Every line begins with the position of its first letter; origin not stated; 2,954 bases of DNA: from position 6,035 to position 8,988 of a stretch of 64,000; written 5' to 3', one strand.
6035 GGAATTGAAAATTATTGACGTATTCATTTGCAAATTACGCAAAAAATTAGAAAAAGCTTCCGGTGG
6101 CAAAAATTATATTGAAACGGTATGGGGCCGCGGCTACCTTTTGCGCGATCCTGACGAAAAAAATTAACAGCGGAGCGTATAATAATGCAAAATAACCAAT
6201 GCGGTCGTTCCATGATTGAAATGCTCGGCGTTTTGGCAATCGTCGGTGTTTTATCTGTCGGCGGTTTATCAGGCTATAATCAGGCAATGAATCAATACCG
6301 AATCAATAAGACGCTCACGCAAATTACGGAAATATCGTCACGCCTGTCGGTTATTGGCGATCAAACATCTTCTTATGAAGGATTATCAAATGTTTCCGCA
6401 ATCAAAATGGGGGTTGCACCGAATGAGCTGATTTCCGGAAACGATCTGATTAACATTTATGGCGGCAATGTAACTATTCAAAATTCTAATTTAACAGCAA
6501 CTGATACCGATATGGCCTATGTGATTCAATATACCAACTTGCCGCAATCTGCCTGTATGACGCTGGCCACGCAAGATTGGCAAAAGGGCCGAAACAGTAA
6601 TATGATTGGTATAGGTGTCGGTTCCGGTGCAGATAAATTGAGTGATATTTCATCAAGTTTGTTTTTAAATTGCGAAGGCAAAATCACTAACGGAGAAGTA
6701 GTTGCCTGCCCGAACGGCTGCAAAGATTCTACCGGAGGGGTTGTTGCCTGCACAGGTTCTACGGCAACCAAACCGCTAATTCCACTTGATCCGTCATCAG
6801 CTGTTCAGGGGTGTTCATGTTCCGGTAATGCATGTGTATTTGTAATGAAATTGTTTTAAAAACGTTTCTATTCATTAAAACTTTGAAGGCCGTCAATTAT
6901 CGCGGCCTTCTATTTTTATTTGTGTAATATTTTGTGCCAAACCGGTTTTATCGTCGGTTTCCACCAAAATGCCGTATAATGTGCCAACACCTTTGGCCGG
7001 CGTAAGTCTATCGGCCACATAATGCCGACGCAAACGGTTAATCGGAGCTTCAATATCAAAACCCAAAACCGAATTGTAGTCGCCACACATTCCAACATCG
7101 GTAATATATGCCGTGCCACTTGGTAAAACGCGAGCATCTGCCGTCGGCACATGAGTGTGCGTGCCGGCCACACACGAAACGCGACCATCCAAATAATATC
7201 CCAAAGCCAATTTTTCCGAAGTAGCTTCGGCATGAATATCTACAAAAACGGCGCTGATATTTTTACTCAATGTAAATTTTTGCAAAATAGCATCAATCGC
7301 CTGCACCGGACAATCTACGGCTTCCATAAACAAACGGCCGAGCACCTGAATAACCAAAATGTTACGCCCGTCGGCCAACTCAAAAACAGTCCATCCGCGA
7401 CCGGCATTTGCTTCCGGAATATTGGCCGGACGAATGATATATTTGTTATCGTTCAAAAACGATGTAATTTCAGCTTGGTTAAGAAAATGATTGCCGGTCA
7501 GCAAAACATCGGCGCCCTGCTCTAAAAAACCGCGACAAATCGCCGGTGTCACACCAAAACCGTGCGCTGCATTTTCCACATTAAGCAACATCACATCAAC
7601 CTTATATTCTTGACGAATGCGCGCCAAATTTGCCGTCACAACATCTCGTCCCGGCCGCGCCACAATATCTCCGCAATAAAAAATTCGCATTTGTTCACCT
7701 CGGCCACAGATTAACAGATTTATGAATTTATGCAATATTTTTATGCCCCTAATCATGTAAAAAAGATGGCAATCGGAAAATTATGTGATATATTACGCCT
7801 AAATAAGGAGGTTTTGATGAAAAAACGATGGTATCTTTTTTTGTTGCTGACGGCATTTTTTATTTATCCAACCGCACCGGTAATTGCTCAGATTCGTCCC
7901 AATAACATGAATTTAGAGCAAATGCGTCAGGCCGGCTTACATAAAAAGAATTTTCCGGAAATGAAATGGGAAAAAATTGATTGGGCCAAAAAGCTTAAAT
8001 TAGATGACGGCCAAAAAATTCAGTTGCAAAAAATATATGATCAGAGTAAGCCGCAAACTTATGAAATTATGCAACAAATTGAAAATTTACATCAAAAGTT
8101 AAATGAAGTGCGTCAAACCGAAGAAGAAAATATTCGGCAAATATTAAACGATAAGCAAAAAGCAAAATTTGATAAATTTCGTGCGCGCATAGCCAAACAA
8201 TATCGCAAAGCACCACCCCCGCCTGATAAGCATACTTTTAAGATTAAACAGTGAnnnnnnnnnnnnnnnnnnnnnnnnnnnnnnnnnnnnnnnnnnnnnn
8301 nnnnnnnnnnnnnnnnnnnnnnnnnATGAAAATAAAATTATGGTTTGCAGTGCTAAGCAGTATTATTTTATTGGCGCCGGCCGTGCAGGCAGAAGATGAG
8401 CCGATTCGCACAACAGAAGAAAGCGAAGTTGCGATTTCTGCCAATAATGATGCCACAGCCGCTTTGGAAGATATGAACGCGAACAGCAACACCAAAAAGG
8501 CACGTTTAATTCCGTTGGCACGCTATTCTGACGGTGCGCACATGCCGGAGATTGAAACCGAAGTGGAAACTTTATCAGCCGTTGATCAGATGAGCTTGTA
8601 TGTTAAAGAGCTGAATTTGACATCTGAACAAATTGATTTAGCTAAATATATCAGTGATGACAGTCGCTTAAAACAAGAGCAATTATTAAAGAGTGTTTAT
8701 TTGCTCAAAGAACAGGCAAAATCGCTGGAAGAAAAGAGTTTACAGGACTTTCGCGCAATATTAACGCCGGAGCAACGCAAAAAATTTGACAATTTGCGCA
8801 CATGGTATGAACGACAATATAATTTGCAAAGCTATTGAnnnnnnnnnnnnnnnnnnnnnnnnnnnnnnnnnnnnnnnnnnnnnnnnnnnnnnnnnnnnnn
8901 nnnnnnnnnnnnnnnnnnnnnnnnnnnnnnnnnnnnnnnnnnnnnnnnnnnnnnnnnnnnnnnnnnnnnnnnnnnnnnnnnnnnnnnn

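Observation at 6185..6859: Two paralogous Cys-rich pilin-like proteins; one is directly downstream of ctrA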

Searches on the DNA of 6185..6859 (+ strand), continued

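Call 98: search_with_rna_model(model_id=R1, sources=[L103, L104, L105, L106, L107, L108, L109, L110, L111, L112, L113, L114, L115, L116, L117, L118, L119, L120, L121, L122, L123, L124, L125, L126, L127, L128, L129, L130, L131, L132, L133, L134, L135, L136, L137, L138, L139, L140, L141, L142, L143, L144, L145, L146, L147, L148, L149, L150, L151, L152, L153, L154, L155, L156, L157, L158, L159, L160, L161, L162, L163, L164, L165, L166, L167, L168, L169, L170, L171, L172, L173, L174, L175, L176, L177, L178, L179, L180, L181, L182], max_evalue=0.001, make_alignment=true)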
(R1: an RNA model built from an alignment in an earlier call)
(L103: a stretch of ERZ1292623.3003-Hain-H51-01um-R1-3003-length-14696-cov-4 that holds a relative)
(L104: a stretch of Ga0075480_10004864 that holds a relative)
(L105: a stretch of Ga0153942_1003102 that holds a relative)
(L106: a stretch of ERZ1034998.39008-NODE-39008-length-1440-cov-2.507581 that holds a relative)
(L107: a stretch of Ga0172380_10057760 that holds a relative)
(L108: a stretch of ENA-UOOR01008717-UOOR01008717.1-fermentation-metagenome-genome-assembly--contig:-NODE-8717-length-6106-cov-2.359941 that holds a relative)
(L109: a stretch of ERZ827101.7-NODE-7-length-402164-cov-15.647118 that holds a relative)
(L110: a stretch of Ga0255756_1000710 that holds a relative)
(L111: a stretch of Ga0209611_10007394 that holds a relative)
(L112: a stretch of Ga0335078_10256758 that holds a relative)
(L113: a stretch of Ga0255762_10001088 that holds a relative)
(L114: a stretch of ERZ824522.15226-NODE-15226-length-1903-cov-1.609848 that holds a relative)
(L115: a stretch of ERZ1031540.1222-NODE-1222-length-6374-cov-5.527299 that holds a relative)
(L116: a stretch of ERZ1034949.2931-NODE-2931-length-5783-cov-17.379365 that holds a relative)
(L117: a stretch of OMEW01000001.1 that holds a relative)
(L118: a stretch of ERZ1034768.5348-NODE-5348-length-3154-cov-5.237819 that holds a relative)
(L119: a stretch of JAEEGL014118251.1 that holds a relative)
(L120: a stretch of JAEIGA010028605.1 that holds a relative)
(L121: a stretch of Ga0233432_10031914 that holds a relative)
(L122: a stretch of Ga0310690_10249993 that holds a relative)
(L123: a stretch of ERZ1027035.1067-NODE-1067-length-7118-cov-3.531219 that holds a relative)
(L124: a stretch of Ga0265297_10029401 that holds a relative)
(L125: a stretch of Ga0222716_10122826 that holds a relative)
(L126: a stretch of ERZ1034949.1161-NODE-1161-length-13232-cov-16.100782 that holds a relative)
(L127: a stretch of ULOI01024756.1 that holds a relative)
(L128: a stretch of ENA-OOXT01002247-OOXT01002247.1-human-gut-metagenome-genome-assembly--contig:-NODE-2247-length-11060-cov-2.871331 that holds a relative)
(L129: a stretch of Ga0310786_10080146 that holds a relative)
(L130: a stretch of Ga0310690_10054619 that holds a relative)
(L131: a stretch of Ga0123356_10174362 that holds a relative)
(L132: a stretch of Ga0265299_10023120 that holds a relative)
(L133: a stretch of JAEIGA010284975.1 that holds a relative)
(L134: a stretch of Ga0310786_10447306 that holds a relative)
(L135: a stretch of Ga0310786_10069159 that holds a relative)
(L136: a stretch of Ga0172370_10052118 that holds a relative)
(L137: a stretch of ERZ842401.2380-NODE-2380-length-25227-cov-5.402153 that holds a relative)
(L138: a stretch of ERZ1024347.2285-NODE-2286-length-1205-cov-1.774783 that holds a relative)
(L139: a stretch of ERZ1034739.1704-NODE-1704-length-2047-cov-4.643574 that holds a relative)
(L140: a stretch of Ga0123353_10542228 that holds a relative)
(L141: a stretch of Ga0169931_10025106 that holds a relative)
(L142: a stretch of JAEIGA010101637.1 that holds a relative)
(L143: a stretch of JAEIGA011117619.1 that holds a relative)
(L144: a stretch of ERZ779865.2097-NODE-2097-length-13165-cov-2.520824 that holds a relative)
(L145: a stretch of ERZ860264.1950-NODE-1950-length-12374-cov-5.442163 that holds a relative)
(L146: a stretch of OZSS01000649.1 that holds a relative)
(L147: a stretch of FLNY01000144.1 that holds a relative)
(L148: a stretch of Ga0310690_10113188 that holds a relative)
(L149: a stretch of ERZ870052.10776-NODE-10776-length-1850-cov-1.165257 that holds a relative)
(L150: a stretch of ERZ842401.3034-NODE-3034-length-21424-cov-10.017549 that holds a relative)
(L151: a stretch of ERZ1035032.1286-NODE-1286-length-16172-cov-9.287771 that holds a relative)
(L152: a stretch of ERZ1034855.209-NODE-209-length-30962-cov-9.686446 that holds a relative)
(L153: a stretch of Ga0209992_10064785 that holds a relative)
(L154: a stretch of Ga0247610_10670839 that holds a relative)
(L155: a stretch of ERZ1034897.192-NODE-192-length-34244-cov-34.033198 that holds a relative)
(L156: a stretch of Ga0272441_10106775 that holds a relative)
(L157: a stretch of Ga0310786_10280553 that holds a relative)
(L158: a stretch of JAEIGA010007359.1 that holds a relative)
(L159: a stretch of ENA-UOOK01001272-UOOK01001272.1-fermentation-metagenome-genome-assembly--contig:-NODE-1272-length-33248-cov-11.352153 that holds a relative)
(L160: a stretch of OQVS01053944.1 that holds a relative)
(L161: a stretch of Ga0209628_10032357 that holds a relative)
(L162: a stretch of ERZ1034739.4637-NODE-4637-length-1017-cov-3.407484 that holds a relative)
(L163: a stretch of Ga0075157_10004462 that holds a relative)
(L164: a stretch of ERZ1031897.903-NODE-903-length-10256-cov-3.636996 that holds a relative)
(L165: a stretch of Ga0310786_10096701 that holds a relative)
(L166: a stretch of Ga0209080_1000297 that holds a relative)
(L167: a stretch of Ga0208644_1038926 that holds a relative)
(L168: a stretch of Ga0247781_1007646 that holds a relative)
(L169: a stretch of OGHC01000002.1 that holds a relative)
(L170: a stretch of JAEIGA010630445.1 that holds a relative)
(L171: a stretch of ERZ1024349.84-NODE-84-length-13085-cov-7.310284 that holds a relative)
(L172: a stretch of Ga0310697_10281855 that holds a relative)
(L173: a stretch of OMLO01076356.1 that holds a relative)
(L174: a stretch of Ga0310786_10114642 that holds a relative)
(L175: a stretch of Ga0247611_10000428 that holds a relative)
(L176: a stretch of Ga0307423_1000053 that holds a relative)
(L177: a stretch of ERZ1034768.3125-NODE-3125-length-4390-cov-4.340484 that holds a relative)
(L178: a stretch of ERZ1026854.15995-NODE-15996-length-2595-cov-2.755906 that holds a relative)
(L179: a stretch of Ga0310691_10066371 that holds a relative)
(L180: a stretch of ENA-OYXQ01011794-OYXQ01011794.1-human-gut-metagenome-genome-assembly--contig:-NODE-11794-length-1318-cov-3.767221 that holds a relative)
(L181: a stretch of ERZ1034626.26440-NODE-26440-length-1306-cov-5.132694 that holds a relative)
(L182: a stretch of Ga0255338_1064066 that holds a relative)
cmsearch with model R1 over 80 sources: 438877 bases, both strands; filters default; matches with E-value up to 0.001: 57.
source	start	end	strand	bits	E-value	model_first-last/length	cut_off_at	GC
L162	800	913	-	113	3.7e-20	1-116/116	no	0.36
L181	396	509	+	113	3.7e-20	1-116/116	no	0.36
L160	797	914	-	112.6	4.4e-20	1-116/116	no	0.4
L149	1145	1266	+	111.2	8.3e-20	1-116/116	no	0.42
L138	230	347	+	108.2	3.4e-19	1-116/116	no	0.41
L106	1025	1145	-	107.1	5.6e-19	1-116/116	no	0.39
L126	4619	4738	+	106.7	6.8e-19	1-116/116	no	0.38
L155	671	793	-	106.6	7.1e-19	1-116/116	no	0.35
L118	2117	2237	+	104.2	2.1e-18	1-116/116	no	0.36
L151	2533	2644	-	102.7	4.1e-18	1-116/116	no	0.41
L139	1217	1333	+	92.9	3.9e-16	1-116/116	no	0.38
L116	4926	5044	+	91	9.5e-16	1-116/116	no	0.38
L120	813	927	+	88.1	3.7e-15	1-116/116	no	0.35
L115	4744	4857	+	88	3.7e-15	1-116/116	no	0.39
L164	7117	7237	-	88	3.9e-15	1-116/116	no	0.36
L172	277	391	+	85.2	1.4e-14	1-116/116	no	0.42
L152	8221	8324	-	84.4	2e-14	1-116/116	no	0.36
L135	3451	3570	-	80.4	1.3e-13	1-116/116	no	0.39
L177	802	917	-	77.3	5.3e-13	1-116/116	no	0.41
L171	9779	9893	-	76.6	7.4e-13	1-116/116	no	0.4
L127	4635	4758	+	75.1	1.5e-12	1-116/116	no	0.44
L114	953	1081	-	74.9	1.6e-12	1-116/116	no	0.42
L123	530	658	-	74.9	1.6e-12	1-116/116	no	0.42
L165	2269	2382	+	70.4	1.3e-11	1-116/116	no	0.45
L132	4939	5059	-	70.1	1.5e-11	1-116/116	no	0.42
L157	731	851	-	70.1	1.5e-11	1-116/116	no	0.42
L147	4306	4420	-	69.9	1.6e-11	1-116/116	no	0.34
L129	2956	3072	+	68.7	2.8e-11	1-116/116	no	0.37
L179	1965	2073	-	67.9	4.2e-11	1-116/116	no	0.4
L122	1803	1913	-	66.7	7.2e-11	1-116/116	no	0.44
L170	1142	1259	-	64.2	2.3e-10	1-116/116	no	0.43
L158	318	436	+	62.1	6e-10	1-116/116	no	0.43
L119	1177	1290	+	61.4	8.5e-10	1-116/116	no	0.45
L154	90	206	-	60.9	1e-09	1-116/116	no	0.42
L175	13634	13757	-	60.4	1.3e-09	1-116/116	no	0.4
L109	2766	2880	-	57.8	4.5e-09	1-116/116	no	0.45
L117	6002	6116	+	57.8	4.5e-09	1-116/116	no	0.45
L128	3388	3502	-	57.8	4.5e-09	1-116/116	no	0.45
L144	6593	6707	-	57.8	4.5e-09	1-116/116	no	0.45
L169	1126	1240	-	57.8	4.5e-09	1-116/116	no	0.45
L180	78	192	+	57.8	4.5e-09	1-116/116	no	0.45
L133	2172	2293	+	57.7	4.7e-09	1-116/116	no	0.4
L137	3755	3876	-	57.6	4.7e-09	1-116/116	no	0.41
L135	1070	1194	-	56.1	9.5e-09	1-116/116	no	0.39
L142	2033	2149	+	56.1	9.5e-09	1-116/116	no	0.38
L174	1844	1970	-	55.7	1.2e-08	1-116/116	no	0.39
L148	718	838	-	55.1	1.5e-08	1-116/116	no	0.45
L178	2292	2394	-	54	2.5e-08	1-116/116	no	0.44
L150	11755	11879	+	53.4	3.4e-08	1-116/116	no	0.4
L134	128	250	+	50.3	1.4e-07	1-116/116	no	0.33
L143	785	902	-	49.1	2.5e-07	1-116/116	no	0.4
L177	3508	3630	+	44.1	2.5e-06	1-116/116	no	0.45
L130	3398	3519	+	43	4.2e-06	1-116/116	no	0.39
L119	1446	1548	+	37.3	5.8e-05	1-105/116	3'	0.5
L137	13651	13773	-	37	6.7e-05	1-116/116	no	0.45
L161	560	657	-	36.8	7.4e-05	1-116/116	no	0.4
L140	17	136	+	33.5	0.00034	1-116/116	no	0.38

Alignment A8: 57 matches aligned to the model, 189 columns, each read 5' to 3' on its own strand. Consensus structure (alignment columns), stored with it:
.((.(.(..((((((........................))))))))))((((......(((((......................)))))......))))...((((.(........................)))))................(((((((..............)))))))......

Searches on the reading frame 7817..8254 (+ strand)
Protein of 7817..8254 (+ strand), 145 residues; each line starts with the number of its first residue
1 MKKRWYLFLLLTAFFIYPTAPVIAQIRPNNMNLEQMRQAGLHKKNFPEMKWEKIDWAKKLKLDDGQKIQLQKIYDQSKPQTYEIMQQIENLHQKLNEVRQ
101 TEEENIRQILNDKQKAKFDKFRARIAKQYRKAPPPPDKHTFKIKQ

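Call 20: search_protein_families(library=pfam, proteins=[window:7817-8254:+], max_evalue=0.1)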
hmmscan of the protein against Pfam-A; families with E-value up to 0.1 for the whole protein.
window:7817-8254:+ (145 aa): 1 family
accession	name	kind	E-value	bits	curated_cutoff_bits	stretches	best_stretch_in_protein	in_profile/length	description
PF07813.17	LTXXQ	-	5e-05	24.4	24.3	2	49-106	2-67/100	LTXXQ motif family protein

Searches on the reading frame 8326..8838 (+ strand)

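Call 20: search_protein_families(library=pfam, proteins=[window:8326-8838:+], max_evalue=0.1)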
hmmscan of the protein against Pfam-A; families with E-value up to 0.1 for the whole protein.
window:8326-8838:+ (170 aa): 2 families
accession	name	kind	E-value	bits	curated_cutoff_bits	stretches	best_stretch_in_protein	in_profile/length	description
PF07813.17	LTXXQ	-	7.9e-05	23.8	24.3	1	136-157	78-99/100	LTXXQ motif family protein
PF11994.14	DUF3489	-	0.077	13.5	29.5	0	52-79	3-30/68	Protein of unknown function (DUF3489)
